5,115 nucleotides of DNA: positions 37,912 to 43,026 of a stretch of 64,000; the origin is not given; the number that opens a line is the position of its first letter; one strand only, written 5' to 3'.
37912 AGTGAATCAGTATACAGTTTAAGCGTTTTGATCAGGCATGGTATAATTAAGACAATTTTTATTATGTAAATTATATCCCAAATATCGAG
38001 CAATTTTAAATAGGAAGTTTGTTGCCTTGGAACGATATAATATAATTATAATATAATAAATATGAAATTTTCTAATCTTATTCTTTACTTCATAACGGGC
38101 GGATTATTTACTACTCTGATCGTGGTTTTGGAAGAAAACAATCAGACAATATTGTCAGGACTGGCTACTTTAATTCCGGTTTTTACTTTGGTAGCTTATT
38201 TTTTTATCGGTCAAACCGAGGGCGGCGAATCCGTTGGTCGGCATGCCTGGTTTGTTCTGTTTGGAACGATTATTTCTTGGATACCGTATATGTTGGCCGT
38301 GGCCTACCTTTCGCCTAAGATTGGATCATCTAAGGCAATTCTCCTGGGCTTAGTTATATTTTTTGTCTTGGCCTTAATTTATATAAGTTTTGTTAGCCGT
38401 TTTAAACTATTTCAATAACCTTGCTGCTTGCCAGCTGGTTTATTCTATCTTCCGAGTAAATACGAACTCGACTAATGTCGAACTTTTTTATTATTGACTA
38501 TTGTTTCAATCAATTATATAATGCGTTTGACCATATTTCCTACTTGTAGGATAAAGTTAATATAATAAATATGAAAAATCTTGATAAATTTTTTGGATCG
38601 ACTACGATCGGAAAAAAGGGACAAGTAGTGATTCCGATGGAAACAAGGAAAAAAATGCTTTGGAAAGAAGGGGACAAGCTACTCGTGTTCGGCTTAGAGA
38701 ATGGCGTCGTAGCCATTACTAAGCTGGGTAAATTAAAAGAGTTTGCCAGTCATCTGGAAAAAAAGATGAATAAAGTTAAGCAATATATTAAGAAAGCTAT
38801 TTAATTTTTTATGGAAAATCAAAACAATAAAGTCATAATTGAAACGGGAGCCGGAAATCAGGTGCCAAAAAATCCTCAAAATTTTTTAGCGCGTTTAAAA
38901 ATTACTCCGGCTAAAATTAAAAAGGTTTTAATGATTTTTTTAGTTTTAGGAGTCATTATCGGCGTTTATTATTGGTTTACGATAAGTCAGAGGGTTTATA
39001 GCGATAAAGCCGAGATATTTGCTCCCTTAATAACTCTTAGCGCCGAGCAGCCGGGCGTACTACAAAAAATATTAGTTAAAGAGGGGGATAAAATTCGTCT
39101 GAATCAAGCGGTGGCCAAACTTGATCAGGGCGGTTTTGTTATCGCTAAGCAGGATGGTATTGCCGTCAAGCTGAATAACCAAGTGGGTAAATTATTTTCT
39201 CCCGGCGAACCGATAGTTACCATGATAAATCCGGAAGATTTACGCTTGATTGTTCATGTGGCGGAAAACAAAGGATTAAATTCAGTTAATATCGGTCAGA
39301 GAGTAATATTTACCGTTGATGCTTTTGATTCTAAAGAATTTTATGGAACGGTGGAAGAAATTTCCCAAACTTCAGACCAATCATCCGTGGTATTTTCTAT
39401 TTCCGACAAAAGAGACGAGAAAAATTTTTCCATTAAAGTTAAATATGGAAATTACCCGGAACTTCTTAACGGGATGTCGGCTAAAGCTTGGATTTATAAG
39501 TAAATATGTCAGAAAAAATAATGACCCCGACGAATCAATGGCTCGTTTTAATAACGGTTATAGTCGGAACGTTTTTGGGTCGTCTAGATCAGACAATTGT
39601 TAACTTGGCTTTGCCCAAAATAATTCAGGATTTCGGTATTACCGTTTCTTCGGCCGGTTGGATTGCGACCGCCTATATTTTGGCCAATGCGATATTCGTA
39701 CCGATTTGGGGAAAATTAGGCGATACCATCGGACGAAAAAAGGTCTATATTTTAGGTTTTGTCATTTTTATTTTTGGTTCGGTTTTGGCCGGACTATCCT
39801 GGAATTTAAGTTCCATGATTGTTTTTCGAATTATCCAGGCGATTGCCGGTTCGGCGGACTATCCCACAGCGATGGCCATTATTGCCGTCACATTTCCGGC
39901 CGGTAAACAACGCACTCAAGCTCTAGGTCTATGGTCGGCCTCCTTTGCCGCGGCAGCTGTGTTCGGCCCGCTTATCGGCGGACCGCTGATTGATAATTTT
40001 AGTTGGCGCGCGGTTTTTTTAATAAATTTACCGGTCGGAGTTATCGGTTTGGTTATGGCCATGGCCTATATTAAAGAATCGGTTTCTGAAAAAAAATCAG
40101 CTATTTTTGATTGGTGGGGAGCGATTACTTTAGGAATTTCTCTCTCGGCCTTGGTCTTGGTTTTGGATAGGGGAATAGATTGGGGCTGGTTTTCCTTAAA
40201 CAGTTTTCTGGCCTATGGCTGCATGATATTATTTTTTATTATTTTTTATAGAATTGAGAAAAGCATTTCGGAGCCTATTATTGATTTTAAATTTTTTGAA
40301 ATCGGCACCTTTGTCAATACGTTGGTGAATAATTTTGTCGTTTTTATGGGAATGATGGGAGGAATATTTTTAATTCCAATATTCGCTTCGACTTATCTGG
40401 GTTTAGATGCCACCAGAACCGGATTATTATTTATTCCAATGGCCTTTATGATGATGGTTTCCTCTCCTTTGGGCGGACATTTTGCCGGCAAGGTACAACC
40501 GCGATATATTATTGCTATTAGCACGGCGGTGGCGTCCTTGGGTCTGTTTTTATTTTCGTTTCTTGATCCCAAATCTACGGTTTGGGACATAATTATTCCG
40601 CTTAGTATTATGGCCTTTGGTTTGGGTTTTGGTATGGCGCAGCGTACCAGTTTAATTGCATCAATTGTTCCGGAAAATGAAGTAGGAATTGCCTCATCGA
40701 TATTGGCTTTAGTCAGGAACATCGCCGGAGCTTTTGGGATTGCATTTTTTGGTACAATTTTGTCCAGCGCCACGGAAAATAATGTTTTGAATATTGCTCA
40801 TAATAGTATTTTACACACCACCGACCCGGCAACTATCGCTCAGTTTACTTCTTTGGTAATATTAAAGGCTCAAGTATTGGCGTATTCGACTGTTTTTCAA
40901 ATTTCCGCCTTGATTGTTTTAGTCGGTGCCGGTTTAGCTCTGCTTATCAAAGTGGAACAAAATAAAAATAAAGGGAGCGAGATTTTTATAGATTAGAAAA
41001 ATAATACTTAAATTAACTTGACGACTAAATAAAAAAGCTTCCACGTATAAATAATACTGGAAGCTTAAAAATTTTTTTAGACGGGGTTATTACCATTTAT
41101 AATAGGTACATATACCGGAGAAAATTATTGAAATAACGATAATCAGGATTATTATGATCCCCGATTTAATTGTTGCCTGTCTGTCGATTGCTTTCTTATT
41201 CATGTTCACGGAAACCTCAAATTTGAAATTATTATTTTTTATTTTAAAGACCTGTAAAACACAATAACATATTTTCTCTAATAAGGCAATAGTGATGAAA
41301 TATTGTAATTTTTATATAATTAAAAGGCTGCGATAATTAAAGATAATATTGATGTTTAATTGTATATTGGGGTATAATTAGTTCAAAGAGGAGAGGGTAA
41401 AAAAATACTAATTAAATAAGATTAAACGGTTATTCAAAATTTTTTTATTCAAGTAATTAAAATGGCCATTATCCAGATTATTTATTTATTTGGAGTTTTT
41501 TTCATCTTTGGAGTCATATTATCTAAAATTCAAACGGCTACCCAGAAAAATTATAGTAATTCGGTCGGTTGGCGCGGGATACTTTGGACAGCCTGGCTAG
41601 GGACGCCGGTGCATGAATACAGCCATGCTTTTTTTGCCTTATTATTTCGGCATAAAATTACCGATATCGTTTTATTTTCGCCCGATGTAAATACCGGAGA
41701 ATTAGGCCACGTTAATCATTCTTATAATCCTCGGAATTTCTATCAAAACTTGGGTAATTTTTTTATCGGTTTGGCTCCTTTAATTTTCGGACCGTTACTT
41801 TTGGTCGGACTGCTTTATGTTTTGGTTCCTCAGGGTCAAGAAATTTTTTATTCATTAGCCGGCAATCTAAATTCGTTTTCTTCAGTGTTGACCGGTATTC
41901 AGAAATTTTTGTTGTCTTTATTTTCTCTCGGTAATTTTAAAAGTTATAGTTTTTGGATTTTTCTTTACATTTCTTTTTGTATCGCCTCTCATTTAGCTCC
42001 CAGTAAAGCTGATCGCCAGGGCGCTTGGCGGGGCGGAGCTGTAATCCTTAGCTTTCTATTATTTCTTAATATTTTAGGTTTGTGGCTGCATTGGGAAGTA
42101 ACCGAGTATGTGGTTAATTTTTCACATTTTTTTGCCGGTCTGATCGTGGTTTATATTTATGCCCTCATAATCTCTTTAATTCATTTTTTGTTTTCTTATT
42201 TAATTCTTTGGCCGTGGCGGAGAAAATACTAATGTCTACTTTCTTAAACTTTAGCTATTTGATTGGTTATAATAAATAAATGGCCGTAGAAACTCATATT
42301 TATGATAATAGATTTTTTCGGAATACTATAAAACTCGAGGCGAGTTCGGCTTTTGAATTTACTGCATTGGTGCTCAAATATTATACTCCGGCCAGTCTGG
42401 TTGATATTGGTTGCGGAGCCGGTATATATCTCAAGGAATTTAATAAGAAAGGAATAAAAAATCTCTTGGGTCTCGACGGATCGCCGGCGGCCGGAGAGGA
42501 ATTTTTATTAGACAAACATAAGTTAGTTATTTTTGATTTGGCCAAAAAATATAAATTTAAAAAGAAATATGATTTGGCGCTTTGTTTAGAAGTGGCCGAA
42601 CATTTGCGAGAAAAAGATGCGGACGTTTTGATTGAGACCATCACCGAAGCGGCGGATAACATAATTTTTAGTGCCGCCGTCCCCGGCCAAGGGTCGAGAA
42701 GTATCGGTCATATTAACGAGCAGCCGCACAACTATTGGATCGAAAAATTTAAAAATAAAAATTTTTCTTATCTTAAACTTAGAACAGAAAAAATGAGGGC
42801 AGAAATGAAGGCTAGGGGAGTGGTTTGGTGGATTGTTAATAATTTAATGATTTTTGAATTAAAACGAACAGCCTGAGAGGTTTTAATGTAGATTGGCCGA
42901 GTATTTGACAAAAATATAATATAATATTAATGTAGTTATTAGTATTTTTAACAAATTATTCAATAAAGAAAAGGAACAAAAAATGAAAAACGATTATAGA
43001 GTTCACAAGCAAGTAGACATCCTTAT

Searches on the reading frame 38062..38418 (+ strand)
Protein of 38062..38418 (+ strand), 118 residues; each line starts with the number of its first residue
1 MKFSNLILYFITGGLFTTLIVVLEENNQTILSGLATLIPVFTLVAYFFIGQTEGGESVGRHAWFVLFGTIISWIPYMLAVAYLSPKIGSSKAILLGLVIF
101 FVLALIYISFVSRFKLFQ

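Call 40: search_protein_families(library=pfam, proteins=[window:38062-38418:+])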
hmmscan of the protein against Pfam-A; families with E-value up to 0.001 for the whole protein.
window:38062-38418:+ (118 aa): 1 family
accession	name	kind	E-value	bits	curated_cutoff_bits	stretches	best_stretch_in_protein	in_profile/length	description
PF06942.17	GlpM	-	4.6e-08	33.9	25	1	12-114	5-106/107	GlpM protein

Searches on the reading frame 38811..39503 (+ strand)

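Call 40: search_protein_families(library=pfam, proteins=[window:38811-39503:+])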
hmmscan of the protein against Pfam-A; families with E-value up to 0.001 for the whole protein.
window:38811-39503:+ (230 aa): 3 families
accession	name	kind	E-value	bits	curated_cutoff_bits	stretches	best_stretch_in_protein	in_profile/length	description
PF16576.10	HlyD_D23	-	1.1e-10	41.6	30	1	110-192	111-192/214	Barrel-sandwich domain of CusB or HlyD membrane-fusion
PF13437.12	HlyD_3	-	1.3e-09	39.2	22.2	1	111-197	3-89/106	HlyD family secretion protein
PF00364.28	Biotin_lipoyl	-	5.4e-05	23.4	22.1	0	75-104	44-73/73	Biotin-requiring enzyme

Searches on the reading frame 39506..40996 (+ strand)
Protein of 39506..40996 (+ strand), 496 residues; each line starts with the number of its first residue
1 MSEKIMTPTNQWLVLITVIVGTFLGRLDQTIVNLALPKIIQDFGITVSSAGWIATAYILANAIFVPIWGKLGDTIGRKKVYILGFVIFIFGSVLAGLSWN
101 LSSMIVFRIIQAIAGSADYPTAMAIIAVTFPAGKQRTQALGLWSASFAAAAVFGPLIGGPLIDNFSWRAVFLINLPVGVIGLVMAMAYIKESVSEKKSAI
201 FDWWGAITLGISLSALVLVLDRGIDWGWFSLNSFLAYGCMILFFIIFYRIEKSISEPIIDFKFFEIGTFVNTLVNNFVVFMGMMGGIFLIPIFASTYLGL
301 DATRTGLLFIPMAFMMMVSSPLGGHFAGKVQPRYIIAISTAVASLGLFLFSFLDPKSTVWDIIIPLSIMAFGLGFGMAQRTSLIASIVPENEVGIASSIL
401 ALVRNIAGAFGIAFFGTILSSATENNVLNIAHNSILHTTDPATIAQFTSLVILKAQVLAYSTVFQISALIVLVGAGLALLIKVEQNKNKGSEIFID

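Call 30: search_protein_families(library=pfam, proteins=[window:39506-40996:+])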
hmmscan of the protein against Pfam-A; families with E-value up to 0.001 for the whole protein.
window:39506-40996:+ (496 aa): 3 families
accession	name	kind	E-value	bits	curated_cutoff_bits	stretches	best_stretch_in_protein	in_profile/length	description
PF07690.21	MFS_1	-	1e-57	196.1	33.4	1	19-411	2-346/347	Major Facilitator Superfamily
PF00083.30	Sugar_tr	-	1.3e-05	24.7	22.3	1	45-116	34-117/452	Sugar (and other) transporter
PF12832.13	MFS_1_like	-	0.00011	21.9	25.2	1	5-172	209-372/373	MFS_1 like family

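Call 49: find_encoding_contigs(protein=window:39506-40996:+, flank=10000, max_places=6)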
Protein window:39506-40996:+ (496 aa): 1 contig read that carries it; 1 place shown.
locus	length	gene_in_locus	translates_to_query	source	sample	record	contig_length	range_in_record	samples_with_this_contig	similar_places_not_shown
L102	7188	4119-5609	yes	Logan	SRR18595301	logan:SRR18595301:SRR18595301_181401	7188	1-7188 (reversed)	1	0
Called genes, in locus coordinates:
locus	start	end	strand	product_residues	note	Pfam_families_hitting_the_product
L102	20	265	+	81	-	-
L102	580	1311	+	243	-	PF02833:DHHA2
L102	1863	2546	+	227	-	PF00149:Metallophos, PF12850:Metallophos_2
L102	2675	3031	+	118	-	PF06942:GlpM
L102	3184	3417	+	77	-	PF04014:MazE_antitoxin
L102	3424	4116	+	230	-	PF25997:BSH_YhbJ (weak), PF25990:Beta-barrel_YknX (weak)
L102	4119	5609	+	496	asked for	PF00083:Sugar_tr (faint), PF07690:MFS_1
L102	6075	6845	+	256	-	-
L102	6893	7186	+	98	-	?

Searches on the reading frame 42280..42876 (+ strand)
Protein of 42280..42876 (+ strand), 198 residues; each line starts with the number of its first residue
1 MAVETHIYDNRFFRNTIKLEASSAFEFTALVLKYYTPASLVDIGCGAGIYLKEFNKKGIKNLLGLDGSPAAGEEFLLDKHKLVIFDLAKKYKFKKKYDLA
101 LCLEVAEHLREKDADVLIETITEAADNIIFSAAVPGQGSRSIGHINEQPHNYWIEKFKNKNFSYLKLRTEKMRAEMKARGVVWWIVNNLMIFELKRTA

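Call 40: search_protein_families(library=pfam, proteins=[window:42280-42876:+])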
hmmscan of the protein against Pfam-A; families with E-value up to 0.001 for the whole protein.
window:42280-42876:+ (198 aa): 4 families
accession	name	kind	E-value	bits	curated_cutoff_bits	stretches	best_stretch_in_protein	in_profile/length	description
PF13489.12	Methyltransf_23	-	1.4e-09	38.4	27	1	35-123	21-106/164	Methyltransferase domain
PF08242.18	Methyltransf_12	-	8.5e-07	30.1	30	1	41-122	1-89/98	Methyltransferase domain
PF08241.18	Methyltransf_11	-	1.1e-06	29.6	21.2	1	41-117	1-79/95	Methyltransferase domain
PF13649.12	Methyltransf_25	-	8.2e-06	26.9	27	1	41-122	2-90/97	Methyltransferase domain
